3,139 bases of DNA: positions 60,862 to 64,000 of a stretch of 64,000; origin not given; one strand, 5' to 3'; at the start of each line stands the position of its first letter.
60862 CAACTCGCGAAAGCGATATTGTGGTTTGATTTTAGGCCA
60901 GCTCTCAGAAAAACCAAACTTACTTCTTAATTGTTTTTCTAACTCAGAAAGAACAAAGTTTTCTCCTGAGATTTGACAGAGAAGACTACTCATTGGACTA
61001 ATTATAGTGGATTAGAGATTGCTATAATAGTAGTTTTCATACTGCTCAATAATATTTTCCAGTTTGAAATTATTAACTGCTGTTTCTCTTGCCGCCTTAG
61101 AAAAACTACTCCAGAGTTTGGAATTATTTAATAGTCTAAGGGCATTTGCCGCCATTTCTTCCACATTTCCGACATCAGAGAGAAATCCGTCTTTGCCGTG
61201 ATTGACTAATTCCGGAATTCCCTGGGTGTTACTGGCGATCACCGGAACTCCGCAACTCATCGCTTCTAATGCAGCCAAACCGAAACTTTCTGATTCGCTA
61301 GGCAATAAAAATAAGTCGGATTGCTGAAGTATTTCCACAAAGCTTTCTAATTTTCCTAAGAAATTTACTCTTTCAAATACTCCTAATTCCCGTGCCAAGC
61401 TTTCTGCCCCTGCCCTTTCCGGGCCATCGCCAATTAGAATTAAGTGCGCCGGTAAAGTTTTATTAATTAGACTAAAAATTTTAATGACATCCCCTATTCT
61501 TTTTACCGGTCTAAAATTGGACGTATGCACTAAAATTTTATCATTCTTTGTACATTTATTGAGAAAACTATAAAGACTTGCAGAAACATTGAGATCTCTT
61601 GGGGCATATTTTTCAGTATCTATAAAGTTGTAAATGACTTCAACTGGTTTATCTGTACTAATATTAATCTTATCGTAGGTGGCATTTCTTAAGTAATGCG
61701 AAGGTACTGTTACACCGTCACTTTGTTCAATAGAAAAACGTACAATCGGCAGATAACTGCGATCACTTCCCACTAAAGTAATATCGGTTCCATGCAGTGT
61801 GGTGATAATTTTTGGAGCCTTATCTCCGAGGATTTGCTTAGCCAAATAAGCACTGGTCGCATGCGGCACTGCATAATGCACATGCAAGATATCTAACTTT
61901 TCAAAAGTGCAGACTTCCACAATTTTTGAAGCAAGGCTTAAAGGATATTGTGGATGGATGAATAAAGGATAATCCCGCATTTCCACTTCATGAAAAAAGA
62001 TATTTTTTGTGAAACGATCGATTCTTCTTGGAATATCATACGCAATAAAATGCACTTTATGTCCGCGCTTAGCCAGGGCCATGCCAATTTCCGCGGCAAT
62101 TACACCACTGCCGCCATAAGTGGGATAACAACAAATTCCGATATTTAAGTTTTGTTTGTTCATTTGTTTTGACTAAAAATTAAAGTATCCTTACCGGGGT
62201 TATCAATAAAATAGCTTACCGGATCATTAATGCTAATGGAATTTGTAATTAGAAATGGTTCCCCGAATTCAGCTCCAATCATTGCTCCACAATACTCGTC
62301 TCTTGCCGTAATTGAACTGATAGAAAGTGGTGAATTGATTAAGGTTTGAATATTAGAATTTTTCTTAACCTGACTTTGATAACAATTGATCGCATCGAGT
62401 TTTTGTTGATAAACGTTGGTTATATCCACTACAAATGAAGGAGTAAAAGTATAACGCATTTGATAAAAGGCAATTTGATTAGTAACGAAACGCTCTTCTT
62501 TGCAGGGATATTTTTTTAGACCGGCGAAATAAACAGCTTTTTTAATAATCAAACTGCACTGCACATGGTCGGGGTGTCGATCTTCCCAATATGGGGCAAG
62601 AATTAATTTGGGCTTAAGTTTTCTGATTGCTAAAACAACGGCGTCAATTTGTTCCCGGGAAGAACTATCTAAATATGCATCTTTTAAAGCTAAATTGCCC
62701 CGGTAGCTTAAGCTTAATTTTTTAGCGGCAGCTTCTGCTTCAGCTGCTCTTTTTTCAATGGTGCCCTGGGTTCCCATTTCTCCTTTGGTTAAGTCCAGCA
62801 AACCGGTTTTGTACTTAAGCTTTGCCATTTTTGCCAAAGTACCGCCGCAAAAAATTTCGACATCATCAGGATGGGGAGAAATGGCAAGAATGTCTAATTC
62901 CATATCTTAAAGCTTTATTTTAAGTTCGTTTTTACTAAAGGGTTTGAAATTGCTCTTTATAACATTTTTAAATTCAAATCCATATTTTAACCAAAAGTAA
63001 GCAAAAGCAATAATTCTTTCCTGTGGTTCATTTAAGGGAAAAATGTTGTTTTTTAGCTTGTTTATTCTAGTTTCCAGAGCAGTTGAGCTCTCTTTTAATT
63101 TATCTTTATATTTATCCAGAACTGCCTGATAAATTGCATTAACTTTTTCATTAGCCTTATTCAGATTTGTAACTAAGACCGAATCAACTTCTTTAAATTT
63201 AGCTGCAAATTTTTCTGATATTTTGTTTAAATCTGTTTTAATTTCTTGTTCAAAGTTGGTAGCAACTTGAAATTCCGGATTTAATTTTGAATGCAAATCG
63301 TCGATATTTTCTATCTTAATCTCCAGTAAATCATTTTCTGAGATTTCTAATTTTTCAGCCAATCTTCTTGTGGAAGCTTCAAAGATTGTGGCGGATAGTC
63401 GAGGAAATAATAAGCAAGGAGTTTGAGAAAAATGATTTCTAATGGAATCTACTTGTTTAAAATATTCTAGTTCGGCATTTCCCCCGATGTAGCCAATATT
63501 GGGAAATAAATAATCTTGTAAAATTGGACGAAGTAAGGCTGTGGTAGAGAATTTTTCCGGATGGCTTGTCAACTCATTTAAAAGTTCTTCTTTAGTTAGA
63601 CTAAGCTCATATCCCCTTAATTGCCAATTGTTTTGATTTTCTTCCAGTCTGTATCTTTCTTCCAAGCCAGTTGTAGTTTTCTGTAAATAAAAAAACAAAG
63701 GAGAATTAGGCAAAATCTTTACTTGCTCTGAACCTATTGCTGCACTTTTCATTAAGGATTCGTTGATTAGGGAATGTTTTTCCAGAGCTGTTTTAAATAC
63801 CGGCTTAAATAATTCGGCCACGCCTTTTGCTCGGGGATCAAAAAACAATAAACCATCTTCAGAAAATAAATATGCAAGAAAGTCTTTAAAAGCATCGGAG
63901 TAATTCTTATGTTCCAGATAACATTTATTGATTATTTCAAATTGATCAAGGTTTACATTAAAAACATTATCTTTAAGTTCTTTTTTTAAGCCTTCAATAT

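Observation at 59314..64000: Bacillithiol operon bshC-bshB-bshA followed directly (18 nt) by Cys-rich copy E, in a diderm-type genome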

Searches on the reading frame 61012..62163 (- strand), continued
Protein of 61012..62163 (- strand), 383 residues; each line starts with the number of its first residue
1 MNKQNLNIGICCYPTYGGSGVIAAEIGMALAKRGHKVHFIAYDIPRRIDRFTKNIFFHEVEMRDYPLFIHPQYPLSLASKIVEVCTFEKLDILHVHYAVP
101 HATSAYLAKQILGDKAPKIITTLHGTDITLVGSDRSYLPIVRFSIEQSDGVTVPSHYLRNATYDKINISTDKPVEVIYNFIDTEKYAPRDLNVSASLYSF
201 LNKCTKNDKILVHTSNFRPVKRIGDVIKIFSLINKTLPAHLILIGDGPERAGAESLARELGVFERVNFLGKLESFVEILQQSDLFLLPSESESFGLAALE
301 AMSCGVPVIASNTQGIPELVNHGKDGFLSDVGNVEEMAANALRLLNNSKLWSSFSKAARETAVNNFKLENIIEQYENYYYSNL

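Call 87: find_encoding_contigs(protein=P0135, flank=6000, max_places=1)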
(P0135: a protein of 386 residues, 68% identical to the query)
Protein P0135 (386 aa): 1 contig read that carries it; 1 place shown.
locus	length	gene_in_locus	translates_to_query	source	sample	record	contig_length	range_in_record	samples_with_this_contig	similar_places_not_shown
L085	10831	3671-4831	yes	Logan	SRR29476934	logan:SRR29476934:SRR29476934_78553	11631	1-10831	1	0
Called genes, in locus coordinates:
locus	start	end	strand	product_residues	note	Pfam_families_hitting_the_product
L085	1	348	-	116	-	?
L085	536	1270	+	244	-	PF13489:Methyltransf_23, PF13847:Methyltransf_31 (weak), PF08241:Methyltransf_11, PF08242:Methyltransf_12 (weak), PF13649:Methyltransf_25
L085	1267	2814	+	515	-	PF10079:Rossmann-like_BshC, PF24850:CC_BshC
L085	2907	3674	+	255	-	PF02585:PIG-L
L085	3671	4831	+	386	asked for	PF13477:Glyco_trans_4_2, PF13439:Glyco_transf_4, PF13579:Glyco_trans_4_4, PF00534:Glycos_transf_1, PF13692:Glyco_trans_1_4, PF20706:GT4-conflict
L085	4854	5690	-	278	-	PF12146:Hydrolase_4 (faint), PF20434:BD-FAE (faint), PF00561:Abhydrolase_1 (faint), PF12697:Abhydrolase_6 (weak), PF20408:Abhydrolase_11 (faint)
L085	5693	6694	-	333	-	-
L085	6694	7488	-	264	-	PF06182:ABC2_membrane_6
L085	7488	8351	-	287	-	PF06182:ABC2_membrane_6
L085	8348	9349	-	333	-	PF00005:ABC_tran, PF13304:AAA_21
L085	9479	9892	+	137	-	PF06491:Disulph_isomer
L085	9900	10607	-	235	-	PF00117:GATase, PF07722:Peptidase_C26 (weak)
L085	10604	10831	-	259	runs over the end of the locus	PF13489:Methyltransf_23, PF08241:Methyltransf_11, PF08242:Methyltransf_12, PF13649:Methyltransf_25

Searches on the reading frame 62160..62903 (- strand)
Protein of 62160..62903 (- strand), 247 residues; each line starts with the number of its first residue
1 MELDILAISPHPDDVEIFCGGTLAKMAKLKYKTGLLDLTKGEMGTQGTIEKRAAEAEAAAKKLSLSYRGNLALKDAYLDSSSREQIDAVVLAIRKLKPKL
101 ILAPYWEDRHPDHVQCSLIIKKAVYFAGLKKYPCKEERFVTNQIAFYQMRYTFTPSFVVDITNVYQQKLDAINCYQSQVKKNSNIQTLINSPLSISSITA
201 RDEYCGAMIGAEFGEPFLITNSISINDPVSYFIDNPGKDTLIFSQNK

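Call 7: search_protein_families(library=ncbifam, proteins=[window:62160-62903:-], max_evalue=0.01)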
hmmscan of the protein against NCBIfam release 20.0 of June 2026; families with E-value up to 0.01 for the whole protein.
window:62160-62903:- (247 aa): 5 families
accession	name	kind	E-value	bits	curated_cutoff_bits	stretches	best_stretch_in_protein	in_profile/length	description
TIGR04001.1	thiol_BshB1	equivalog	3.9e-76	255.7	182.5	1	3-223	2-224/226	bacillithiol biosynthesis deacetylase BshB1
TIGR04000.1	thiol_BshB2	equivalog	6.7e-14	52.1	195.25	1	5-181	3-187/217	bacillithiol biosynthesis deacetylase BshB2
TIGR03445.1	mycothiol_MshB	equivalog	4.1e-07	30.2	224.35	1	74-130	100-158/284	N-acetyl-1-D-myo-inositol-2-amino-2-deoxy-alpha-D-glucopyranoside deacetylase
TIGR03446.1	mycothiol_Mca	equivalog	0.00041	20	277.15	0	81-149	105-175/283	mycothiol conjugate amidase Mca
NF002557.0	PRK02122.1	subfamily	0.00071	17.8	384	0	5-28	373-396/653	glucosamine-6-phosphate deaminase-like protein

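Call 8: search_protein_families(library=pfam, proteins=[window:62160-62903:-], max_evalue=0.01)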
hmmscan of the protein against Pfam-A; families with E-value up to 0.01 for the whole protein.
window:62160-62903:- (247 aa): 1 family
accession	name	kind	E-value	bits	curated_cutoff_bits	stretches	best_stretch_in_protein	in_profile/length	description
PF02585.22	PIG-L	-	1.4e-25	90.7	28.2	1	6-123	1-128/129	GlcNAc-PI de-N-acetylase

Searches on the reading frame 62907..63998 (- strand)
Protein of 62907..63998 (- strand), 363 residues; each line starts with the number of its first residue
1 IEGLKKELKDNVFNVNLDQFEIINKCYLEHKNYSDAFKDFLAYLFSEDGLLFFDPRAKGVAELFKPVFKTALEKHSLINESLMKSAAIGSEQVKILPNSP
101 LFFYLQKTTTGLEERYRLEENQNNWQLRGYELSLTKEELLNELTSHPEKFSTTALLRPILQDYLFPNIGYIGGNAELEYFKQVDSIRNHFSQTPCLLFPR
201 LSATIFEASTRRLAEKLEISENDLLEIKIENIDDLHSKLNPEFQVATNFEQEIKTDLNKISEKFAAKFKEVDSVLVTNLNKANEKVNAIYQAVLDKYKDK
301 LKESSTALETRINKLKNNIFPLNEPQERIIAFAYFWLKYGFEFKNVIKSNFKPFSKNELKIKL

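Call 7: search_protein_families(library=ncbifam, proteins=[window:62907-63998:-], max_evalue=0.01)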
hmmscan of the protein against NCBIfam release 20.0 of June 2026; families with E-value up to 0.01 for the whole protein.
window:62907-63998:- (363 aa): 3 families
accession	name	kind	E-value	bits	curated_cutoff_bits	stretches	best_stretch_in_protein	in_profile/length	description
TIGR03998.1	thiol_BshC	equivalog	9e-63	212.9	265.8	1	3-356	175-524/529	bacillithiol biosynthesis cysteine-adding enzyme BshC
NF047516.1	LA_3659_fam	equivalog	0.0078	15.8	36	1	231-310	135-211/221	LA_3659 family protein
NF047514.1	SpiroCoCo_N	equivalog_domain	0.0078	15.8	75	1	231-310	135-211/221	SpiroCoCo family coiled-coil protein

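Call 8: search_protein_families(library=pfam, proteins=[window:62907-63998:-], max_evalue=0.01)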
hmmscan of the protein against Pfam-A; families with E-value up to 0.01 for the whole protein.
window:62907-63998:- (363 aa): 3 families
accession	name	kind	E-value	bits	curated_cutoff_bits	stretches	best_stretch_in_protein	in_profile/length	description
PF10079.15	Rossmann-like_BshC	-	4.1e-37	128.9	27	1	15-201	194-380/380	Bacillithiol biosynthesis BshC, N-terminal Rossmann-like domain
PF24850.1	CC_BshC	-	1.4e-17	64.4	27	1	203-357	1-153/159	Bacillithiol biosynthesis BshC, C-terminal coiled-coil domain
PF01442.23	Apolipoprotein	-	0.00039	20.6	90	1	230-317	66-150/190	Apolipoprotein A1/A4/E domain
